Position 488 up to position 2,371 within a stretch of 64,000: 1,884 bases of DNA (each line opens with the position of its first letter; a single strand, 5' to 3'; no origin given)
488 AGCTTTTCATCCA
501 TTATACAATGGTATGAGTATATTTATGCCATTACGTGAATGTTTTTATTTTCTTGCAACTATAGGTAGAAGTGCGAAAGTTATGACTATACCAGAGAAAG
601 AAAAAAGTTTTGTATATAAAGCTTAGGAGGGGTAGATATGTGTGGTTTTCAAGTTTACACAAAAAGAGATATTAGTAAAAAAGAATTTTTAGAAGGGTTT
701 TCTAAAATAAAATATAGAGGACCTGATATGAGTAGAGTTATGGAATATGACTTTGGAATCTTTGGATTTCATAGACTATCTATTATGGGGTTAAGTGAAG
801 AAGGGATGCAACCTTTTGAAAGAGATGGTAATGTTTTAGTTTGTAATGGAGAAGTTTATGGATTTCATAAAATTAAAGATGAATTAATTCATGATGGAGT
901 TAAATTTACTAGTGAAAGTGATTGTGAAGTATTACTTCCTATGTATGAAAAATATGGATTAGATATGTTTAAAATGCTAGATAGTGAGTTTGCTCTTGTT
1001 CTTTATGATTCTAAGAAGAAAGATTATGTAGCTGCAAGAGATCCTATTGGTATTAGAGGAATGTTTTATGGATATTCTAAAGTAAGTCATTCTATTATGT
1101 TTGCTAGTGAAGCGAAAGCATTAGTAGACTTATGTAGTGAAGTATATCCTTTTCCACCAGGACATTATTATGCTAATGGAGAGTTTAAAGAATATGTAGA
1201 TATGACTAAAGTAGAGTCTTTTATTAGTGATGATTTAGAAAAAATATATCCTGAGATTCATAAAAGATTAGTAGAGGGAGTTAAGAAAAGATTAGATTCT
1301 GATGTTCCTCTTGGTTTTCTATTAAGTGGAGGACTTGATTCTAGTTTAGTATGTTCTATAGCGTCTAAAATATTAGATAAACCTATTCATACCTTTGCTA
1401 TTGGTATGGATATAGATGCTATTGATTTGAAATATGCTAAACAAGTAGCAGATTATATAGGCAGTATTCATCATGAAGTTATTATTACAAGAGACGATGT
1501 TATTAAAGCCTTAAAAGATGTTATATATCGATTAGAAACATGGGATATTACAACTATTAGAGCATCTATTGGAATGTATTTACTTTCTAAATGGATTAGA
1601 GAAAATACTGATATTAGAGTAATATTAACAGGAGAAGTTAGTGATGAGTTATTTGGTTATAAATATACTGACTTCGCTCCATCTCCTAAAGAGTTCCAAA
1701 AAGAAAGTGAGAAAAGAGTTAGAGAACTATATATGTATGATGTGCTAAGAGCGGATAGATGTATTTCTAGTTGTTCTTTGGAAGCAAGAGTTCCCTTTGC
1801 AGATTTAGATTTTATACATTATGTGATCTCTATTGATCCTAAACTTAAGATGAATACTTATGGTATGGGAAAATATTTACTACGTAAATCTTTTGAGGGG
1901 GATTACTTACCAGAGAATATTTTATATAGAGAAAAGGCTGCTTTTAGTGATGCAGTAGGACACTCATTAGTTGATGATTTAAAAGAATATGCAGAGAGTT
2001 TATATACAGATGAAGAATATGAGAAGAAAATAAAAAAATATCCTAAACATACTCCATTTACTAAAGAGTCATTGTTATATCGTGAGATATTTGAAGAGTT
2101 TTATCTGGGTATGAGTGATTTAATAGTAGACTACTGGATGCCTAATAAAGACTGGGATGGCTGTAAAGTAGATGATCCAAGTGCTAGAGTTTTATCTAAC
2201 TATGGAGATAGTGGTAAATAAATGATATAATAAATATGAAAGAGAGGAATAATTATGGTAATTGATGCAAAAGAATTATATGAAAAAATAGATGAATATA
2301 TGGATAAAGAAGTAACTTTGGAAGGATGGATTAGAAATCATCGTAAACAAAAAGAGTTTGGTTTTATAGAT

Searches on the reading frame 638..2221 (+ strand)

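Call 85: search_protein_families(library=pfam, proteins=[window:638-2221:+], max_evalue=0.00001)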
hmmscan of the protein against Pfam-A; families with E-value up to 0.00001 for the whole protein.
window:638-2221:+ (527 aa): 3 families
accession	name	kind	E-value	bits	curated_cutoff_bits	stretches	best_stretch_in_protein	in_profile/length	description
PF00733.27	Asn_synthase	-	2.2e-72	245.1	21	2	207-343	2-137/354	Asparagine synthase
PF13537.11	GATase_7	-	4.1e-31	108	25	1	46-163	3-122/123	Glutamine amidotransferase domain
PF13522.11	GATase_6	-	1.5e-25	90.2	27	1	40-158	12-130/130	Glutamine amidotransferase domain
